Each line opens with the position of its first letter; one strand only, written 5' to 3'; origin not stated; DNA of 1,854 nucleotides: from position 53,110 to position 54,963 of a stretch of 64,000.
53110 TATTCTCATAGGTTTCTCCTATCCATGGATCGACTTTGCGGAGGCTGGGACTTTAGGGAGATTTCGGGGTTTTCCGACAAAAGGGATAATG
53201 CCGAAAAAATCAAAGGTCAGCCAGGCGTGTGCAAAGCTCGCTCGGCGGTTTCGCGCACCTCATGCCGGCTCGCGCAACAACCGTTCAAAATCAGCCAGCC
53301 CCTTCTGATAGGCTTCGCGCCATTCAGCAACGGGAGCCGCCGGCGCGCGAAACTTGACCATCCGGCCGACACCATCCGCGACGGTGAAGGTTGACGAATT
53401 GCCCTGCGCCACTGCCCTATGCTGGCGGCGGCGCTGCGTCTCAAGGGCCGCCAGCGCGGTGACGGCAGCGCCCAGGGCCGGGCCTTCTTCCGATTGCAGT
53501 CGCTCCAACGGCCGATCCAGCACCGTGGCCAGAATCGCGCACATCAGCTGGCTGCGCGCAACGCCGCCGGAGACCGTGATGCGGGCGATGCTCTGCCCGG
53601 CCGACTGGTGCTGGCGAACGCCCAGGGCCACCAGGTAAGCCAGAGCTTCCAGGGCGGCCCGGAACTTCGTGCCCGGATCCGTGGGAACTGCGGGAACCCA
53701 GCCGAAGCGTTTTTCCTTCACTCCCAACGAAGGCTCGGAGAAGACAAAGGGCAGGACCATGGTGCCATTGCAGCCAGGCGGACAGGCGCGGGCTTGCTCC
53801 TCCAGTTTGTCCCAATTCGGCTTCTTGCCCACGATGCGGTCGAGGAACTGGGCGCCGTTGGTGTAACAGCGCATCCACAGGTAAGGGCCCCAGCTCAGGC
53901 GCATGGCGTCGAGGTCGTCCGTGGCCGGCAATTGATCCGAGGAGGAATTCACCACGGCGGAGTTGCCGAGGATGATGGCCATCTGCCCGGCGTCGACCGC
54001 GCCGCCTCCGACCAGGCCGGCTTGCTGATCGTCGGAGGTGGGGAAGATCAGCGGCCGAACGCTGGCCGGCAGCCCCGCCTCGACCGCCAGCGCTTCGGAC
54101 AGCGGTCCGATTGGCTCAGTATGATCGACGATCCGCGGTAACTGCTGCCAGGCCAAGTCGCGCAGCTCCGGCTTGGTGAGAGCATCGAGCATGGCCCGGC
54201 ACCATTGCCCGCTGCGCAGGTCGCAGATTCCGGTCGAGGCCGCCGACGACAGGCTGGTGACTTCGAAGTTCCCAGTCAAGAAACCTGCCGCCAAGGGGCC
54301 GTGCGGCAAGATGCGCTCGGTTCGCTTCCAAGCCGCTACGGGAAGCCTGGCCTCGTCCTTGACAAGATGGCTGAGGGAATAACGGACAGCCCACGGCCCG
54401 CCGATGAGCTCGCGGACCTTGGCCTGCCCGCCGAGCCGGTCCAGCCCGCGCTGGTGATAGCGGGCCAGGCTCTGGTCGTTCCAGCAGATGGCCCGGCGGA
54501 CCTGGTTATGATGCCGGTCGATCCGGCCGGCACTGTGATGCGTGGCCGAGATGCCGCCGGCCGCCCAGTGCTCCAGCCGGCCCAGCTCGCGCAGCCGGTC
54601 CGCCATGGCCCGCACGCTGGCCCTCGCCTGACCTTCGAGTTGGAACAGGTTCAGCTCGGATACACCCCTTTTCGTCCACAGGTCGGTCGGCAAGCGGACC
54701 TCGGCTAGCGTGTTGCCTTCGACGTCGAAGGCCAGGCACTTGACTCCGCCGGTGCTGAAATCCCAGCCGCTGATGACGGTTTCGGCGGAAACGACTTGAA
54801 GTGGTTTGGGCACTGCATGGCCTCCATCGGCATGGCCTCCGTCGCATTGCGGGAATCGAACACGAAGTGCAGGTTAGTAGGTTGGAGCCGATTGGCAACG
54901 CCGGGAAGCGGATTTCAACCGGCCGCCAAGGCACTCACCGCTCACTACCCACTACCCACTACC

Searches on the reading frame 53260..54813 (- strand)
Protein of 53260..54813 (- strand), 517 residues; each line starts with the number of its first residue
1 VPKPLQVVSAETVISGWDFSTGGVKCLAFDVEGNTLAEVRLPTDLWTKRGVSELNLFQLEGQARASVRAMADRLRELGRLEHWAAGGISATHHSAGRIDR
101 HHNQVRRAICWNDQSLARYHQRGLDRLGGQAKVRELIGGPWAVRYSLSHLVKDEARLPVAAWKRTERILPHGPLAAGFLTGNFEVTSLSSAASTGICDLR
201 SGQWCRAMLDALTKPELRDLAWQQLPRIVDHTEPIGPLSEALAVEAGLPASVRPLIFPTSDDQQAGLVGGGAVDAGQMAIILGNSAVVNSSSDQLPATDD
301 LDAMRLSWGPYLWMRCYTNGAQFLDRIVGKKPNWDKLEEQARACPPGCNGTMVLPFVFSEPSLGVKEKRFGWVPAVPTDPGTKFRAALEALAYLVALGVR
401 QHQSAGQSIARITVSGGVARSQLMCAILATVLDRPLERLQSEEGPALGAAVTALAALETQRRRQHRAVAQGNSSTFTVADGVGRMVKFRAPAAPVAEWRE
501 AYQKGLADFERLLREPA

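Call 33: search_protein_families(library=pfam, proteins=[window:53260-54813:-], max_evalue=0.0001)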
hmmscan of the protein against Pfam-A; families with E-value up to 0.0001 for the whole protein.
window:53260-54813:- (517 aa): 2 families
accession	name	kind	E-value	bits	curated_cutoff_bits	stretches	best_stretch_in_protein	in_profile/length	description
PF02782.22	FGGY_C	-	5.4e-17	62.7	27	1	349-456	87-197/198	FGGY family of carbohydrate kinases, C-terminal domain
PF00370.27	FGGY_N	-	4e-14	53.2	28.8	1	15-269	3-245/245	FGGY family of carbohydrate kinases, N-terminal domain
